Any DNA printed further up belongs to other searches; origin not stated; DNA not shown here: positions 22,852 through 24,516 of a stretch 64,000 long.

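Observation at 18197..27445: Non-canonical alpha-glucan (glycogen) cluster lacking glgC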

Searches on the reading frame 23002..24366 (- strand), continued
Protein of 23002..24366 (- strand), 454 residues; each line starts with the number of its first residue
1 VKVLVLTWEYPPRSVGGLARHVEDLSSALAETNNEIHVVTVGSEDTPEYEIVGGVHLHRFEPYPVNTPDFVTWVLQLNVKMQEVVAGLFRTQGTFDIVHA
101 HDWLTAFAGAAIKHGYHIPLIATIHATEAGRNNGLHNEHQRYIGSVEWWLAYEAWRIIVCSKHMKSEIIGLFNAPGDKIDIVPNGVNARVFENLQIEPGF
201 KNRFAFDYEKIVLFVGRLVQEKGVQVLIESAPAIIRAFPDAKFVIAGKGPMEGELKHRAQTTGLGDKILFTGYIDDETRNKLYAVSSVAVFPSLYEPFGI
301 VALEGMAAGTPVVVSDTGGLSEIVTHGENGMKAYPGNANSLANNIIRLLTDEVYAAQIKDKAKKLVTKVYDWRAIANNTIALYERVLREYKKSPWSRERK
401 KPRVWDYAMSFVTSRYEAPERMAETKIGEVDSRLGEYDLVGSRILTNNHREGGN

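Call 13: search_solved_structures(query=window:23002-24366:-, max_evalue=1e-10)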
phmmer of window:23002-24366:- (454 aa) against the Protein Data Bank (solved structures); distinct sequences matched with E-value up to 1e-10: 55.
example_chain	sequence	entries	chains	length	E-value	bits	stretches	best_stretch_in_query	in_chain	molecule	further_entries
6kih_A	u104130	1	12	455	5.8e-33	117.6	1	90-386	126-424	Tll1590 protein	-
3fro_A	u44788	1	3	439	1e-29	106.8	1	87-382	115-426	GlgA glycogen synthase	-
2bis_A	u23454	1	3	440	1.1e-29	106.8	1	87-382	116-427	GLGA GLYCOGEN SYNTHASE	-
3l01_A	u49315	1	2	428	1.4e-29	106.4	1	87-378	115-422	GlgA glycogen synthase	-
6tvp_A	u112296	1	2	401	1.8e-26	96.2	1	1-386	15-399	Alpha-maltose-1-phosphate synthase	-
3c4q_A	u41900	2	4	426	2e-26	96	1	90-386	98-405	Predicted glycosyltransferases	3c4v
3c48_A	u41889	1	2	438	2.2e-26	95.9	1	90-386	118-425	Predicted glycosyltransferases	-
4n9w_A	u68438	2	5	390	3.9e-25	91.8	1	15-386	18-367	GDP-mannose-dependent alpha-(1-2)-phosphatidylinositol mannosyltransferase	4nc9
2gej_A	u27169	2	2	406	4.6e-25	91.5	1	15-386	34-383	PHOSPHATIDYLINOSITOL MANNOSYLTRANSFERASE (PimA)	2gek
2jjm_A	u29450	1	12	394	9.7e-24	87.2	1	11-391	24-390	GLYCOSYL TRANSFERASE, GROUP 1 FAMILY PROTEIN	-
3mbo_A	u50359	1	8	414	1.2e-23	86.9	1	11-391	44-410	Glycosyltransferase, group 1 family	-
7qsg_A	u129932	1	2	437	6.4e-22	81.2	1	85-387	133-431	D-inositol 3-phosphate glycosyltransferase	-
6d9t_A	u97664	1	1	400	8.3e-19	70.9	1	14-393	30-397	Glycosyl transferase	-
5d00_A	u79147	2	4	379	3.4e-18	68.9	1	14-375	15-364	N-acetyl-alpha-D-glucosaminyl L-malate synthase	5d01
6n1x_A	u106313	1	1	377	1.3e-17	67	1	14-361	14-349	Glycosyltransferase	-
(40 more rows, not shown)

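Call 18: find_encoding_contigs(protein=P0018, flank=10000, max_places=2)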
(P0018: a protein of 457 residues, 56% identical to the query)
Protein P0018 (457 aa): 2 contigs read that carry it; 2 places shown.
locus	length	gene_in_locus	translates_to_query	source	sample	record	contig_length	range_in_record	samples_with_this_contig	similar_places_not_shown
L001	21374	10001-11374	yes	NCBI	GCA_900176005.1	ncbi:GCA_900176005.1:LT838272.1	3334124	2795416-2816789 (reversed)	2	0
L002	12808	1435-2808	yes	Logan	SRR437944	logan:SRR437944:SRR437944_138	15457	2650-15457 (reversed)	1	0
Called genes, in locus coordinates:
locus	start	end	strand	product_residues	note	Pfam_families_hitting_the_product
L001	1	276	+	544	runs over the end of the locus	PF01208:URO-D, PF02607:B12-binding_2, PF02310:B12-binding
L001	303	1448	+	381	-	PF06050:HGD-D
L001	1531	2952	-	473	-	PF03951:Gln-synt_N, PF00120:Gln-synt_C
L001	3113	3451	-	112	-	PF00543:P-II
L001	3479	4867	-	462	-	PF00909:Ammonium_transp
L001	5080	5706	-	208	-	-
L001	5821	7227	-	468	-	PF00672:HAMP, PF00512:HisKA, PF02518:HATPase_c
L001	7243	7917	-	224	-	PF00072:Response_reg, PF00486:Trans_reg_C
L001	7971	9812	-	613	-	PF13522:GATase_6, PF13537:GATase_7, PF00733:Asn_synthase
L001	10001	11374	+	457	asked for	PF08323:Glyco_transf_5, PF13439:Glyco_transf_4, PF20706:GT4-conflict, PF13579:Glyco_trans_4_4, PF00534:Glycos_transf_1, PF13692:Glyco_trans_1_4, PF13524:Glyco_trans_1_2 (weak)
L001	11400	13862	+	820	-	PF00483:NTP_transferase, PF12804:NTP_transf_3, PF00132:Hexapep (faint), PF25084:LbH_EIF2B, PF25087:GMPPB_C, PF02878:PGM_PMM_I, PF02879:PGM_PMM_II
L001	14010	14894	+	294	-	-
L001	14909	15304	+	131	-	PF13646:HEAT_2 (weak)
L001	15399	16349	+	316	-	PF01558:POR, PF12838:Fer4_7 (faint), PF12797:Fer4_2 (faint), PF12837:Fer4_6 (faint), PF13237:Fer4_10 (weak), PF00037:Fer4 (weak)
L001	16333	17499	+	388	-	PF01855:POR_N, PF02780:Transketolase_C, PF17147:PFOR_II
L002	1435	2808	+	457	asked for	PF08323:Glyco_transf_5, PF13439:Glyco_transf_4, PF20706:GT4-conflict, PF13579:Glyco_trans_4_4, PF00534:Glycos_transf_1, PF13692:Glyco_trans_1_4, PF13524:Glyco_trans_1_2 (weak)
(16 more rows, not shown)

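Call 19: find_encoding_contigs(protein=P0072, flank=10000, max_places=2)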
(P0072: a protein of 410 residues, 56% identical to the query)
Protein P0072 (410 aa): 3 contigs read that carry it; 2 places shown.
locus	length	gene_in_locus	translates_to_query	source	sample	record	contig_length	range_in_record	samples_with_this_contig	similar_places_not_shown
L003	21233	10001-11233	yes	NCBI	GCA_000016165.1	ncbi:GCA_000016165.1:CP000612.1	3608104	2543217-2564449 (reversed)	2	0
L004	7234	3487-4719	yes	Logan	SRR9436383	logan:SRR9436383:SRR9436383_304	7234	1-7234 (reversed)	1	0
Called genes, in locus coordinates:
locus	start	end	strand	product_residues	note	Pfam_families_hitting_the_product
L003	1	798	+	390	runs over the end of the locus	PF13360:PQQ_2, PF13570:Beta-prop_ACSF4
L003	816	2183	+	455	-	PF00395:SLH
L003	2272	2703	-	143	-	PF01042:Ribonuc_L-PSP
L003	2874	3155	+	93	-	PF02686:GatC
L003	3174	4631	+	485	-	PF01425:Amidase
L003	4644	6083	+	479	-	PF02934:GatB_N, PF02637:GatB_Yqey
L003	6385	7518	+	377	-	PF00682:HMGL-like, PF22617:HCS_D2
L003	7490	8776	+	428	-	PF00330:Aconitase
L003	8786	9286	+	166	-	PF00694:Aconitase_C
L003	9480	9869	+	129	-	PF16760:CBM53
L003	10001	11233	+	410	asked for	PF08323:Glyco_transf_5, PF20706:GT4-conflict, PF13439:Glyco_transf_4, PF13579:Glyco_trans_4_4, PF00534:Glycos_transf_1, PF13692:Glyco_trans_1_4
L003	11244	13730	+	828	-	PF00483:NTP_transferase, PF12804:NTP_transf_3 (weak), PF00132:Hexapep (weak), PF24894:Hexapep_GlmU (weak), PF25084:LbH_EIF2B, PF25087:GMPPB_C, PF02878:PGM_PMM_I, PF02879:PGM_PMM_II, +2 more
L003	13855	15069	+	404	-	PF01411:tRNA-synt_2c, PF07973:tRNA_SAD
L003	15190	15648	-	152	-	PF00588:SpoU_methylase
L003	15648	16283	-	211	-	PF00730:HhH-GPD, PF00633:HHH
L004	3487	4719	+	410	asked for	PF08323:Glyco_transf_5, PF20706:GT4-conflict, PF13439:Glyco_transf_4, PF13579:Glyco_trans_4_4, PF00534:Glycos_transf_1, PF13692:Glyco_trans_1_4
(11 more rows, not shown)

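Call 73: find_encoding_contigs(protein=P0114, flank=8000, max_places=1)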
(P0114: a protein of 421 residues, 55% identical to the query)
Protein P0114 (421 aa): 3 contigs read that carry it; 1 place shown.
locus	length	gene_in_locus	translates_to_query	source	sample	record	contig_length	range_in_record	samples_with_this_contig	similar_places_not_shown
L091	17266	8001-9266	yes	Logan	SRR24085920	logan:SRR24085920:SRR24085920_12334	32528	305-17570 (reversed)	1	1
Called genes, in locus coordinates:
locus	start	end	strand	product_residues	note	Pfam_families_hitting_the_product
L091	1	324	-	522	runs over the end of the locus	PF00015:MCPsignal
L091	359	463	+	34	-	-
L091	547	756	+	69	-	-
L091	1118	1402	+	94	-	PF02686:GatC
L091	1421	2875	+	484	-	PF01425:Amidase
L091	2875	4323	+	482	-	PF02934:GatB_N, PF02637:GatB_Yqey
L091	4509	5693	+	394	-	PF00682:HMGL-like, PF22617:HCS_D2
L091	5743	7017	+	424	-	PF00180:Iso_dh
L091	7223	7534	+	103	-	PF16760:CBM53 (weak)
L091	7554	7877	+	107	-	PF16760:CBM53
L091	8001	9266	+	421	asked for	PF08323:Glyco_transf_5, PF20706:GT4-conflict, PF13439:Glyco_transf_4, PF13579:Glyco_trans_4_4, PF00534:Glycos_transf_1, PF13692:Glyco_trans_1_4, PF13524:Glyco_trans_1_2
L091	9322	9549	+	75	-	PF01361:Tautomerase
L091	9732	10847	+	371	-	PF00072:Response_reg, PF01339:CheB_methylest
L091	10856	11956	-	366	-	PF04069:OpuAC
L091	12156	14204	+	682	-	PF02518:HATPase_c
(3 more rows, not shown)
